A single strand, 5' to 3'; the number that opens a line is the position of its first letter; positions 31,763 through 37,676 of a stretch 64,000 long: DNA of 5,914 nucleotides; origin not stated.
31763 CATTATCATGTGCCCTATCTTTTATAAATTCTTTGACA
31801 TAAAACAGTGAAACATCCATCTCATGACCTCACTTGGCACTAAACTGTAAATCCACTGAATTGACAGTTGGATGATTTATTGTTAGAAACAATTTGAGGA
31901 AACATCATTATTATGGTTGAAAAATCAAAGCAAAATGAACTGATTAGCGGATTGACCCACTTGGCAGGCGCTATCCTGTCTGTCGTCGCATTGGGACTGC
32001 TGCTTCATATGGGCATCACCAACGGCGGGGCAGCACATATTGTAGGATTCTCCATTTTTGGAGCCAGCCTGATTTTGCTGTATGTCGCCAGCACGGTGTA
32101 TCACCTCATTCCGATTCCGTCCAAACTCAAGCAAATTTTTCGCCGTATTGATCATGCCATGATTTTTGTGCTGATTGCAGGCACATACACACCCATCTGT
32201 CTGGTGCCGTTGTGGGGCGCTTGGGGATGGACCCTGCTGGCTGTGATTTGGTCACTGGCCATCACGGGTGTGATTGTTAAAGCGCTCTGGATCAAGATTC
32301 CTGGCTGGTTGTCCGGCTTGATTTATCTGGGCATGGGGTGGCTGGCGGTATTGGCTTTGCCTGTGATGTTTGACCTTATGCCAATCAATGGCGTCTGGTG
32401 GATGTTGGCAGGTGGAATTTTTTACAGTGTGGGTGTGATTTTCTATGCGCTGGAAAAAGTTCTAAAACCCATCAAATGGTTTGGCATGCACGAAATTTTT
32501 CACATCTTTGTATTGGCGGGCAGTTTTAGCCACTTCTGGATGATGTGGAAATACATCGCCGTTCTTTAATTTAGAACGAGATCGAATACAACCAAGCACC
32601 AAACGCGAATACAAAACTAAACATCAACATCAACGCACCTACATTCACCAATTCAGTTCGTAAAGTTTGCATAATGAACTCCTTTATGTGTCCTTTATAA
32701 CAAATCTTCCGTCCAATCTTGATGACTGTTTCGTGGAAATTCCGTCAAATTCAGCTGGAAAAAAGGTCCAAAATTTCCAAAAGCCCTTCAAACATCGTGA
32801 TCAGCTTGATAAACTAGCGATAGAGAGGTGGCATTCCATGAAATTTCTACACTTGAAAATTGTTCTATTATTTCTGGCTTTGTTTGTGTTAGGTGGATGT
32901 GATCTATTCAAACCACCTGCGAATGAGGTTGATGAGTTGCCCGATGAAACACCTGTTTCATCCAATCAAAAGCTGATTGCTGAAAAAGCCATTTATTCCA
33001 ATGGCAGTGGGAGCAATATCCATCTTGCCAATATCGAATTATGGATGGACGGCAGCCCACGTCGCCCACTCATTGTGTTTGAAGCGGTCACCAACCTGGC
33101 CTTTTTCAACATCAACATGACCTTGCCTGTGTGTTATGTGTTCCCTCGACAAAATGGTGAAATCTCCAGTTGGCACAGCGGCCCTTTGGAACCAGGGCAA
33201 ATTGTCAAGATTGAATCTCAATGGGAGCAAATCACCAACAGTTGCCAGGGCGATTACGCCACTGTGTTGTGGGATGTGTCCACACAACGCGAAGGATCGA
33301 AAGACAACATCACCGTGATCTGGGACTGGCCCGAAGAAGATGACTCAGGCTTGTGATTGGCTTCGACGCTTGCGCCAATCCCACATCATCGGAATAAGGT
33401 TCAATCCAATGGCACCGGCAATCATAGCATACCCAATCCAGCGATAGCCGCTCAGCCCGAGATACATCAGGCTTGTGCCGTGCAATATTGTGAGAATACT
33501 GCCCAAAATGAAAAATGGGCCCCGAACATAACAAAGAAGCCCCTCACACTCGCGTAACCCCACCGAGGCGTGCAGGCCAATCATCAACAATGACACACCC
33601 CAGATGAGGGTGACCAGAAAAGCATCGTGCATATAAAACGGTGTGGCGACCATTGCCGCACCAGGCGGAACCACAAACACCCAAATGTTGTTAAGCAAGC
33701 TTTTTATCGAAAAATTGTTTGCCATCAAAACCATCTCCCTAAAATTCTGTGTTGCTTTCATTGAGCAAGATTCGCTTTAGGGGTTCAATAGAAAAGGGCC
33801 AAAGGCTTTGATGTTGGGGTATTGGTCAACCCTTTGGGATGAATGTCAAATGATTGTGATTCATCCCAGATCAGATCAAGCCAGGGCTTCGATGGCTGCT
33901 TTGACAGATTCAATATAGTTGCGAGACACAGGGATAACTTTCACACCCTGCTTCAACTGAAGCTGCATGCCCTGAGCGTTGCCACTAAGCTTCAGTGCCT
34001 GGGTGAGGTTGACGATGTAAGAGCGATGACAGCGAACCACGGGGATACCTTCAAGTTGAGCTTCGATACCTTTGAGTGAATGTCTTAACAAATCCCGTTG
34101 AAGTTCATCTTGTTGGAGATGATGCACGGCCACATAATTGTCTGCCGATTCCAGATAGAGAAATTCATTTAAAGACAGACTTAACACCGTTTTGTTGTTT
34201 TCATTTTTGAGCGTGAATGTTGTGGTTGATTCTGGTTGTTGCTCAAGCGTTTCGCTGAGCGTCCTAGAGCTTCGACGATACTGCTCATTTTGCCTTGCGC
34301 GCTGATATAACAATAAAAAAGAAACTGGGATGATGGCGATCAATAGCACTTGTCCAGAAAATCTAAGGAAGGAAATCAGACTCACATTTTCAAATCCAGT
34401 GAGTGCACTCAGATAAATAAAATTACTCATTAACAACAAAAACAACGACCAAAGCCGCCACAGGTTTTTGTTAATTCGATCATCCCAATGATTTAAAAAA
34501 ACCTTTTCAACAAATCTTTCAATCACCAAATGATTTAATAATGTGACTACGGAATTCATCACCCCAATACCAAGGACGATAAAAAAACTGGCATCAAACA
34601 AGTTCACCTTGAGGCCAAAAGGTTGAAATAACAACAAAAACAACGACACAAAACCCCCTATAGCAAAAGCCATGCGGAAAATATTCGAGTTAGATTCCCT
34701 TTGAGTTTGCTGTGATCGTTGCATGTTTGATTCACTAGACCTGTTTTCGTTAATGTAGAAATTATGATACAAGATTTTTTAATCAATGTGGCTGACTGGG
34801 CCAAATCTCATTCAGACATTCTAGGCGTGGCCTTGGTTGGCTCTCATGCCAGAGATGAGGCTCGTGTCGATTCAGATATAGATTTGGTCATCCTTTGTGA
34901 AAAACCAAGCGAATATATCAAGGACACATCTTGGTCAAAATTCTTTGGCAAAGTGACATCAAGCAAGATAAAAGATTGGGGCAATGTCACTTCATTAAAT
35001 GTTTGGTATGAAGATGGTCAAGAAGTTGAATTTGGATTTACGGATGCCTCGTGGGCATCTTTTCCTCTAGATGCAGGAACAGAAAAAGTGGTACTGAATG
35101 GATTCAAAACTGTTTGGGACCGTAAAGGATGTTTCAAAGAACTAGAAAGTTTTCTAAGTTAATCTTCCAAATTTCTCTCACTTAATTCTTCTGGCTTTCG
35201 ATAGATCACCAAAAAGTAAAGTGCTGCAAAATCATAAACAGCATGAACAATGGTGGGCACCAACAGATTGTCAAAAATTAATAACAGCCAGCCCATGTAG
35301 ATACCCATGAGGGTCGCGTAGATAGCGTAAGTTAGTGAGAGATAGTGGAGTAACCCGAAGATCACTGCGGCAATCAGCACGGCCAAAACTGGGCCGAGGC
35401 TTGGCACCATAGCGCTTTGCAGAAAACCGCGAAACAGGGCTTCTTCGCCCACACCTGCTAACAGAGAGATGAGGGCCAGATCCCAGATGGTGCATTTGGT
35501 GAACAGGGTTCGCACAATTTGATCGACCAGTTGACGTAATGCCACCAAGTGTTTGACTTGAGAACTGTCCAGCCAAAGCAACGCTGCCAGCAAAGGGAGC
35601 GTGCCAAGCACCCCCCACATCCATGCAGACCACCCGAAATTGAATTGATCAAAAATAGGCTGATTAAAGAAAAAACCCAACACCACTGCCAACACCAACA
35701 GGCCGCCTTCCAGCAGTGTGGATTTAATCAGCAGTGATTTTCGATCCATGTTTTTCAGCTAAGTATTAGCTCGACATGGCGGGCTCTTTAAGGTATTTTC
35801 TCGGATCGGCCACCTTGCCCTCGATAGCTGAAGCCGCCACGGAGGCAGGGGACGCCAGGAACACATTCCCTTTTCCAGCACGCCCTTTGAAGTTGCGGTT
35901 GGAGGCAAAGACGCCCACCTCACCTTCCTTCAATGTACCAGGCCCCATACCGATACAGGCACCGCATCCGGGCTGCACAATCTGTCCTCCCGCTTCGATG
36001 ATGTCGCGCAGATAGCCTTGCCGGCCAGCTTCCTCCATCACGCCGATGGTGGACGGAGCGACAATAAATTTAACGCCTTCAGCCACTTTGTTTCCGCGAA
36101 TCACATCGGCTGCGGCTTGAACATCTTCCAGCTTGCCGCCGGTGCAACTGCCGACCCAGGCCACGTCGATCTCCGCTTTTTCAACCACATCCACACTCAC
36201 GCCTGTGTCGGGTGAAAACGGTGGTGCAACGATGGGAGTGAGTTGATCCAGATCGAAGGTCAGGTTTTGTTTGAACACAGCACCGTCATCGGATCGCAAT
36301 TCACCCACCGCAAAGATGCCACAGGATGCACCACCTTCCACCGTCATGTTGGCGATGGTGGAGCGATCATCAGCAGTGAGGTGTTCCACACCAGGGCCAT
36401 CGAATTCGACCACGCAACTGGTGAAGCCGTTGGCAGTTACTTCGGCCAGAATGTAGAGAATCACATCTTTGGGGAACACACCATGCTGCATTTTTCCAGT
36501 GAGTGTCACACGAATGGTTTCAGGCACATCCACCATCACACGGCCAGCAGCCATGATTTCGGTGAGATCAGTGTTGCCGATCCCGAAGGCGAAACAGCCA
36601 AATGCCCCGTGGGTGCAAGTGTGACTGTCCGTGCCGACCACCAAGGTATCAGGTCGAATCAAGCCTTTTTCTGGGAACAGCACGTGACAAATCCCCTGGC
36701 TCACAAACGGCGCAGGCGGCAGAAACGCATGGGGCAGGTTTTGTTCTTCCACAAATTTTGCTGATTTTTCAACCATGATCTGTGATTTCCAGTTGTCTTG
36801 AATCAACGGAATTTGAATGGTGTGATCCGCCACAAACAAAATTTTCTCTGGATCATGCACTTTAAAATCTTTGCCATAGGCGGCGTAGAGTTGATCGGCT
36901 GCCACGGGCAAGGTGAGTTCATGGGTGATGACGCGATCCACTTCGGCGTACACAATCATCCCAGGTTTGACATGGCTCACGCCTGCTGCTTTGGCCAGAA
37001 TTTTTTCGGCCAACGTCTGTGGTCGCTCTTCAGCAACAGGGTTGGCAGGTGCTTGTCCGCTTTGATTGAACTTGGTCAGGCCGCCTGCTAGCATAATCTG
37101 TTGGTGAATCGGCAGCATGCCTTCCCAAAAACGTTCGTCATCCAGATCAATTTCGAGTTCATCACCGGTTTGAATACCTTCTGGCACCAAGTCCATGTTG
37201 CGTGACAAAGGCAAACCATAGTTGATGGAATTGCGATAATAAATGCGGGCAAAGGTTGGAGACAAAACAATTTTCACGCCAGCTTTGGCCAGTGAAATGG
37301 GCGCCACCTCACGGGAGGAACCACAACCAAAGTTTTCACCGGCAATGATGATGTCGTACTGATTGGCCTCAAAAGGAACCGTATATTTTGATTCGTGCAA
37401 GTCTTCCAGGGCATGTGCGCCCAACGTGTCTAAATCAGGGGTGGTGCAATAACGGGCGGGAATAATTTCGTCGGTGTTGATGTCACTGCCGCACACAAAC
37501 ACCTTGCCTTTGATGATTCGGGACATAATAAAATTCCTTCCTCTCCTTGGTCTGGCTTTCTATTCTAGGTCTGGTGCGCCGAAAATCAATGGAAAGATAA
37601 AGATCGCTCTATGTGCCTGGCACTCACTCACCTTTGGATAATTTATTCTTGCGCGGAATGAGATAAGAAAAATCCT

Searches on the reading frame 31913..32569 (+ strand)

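Call 10: search_protein_families(library=pfam, proteins=[window:31913-32569:+], max_evalue=0.001)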
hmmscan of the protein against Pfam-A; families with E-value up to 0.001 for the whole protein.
window:31913-32569:+ (218 aa): 1 family
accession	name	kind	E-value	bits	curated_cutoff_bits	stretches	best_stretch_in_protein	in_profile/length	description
PF03006.26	HlyIII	-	1.3e-50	172.6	26.2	1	6-208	3-224/224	Haemolysin-III related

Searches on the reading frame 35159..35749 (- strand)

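Call 10: search_protein_families(library=pfam, proteins=[window:35159-35749:-], max_evalue=0.001)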
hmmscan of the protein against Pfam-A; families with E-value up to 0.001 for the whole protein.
window:35159-35749:- (196 aa): 1 family
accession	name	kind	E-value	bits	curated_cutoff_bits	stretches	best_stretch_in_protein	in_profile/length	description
PF02517.21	Rce1-like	-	6e-20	71.8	22.4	1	87-174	4-92/93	Type II CAAX prenyl endopeptidase Rce1-like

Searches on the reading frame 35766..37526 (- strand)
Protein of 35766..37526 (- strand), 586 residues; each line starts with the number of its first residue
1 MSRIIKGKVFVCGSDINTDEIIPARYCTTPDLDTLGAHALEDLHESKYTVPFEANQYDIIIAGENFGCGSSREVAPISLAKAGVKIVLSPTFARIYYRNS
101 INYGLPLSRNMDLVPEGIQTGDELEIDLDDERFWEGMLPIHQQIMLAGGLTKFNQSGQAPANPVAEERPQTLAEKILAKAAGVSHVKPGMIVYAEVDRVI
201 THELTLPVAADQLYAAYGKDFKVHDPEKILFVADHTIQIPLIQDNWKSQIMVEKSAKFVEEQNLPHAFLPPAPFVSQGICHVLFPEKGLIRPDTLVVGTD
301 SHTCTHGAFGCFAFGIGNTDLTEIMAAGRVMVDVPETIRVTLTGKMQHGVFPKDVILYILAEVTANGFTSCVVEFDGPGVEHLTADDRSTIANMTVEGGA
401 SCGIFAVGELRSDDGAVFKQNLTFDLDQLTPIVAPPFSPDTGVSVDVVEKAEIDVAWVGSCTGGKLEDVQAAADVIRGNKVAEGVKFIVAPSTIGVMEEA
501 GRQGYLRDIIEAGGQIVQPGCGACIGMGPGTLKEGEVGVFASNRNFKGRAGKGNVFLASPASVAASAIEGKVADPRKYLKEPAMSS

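Call 7: search_protein_families(library=pfam, proteins=[window:35766-37526:-], max_evalue=1)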
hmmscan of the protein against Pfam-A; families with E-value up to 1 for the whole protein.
window:35766-37526:- (586 aa): 5 families
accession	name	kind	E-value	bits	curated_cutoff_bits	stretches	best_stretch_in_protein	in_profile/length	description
PF00330.25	Aconitase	-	1.5e-97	328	28.7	2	175-408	2-237/463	Aconitase family (aconitate hydratase)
PF00694.25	Aconitase_C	-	1.3e-16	61.5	22.8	1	52-105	69-123/131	Aconitase C-terminal domain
PF04412.18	AcnX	-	0.0042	16.3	31.5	1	450-522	288-358/400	Aconitase X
PF23706.1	Rv1893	-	0.018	15.3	27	1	469-493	27-50/72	Rv1893-like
PF06434.19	Aconitase_2_N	-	0.081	13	27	1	9-76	3-73/204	Aconitate hydratase 2 N-terminus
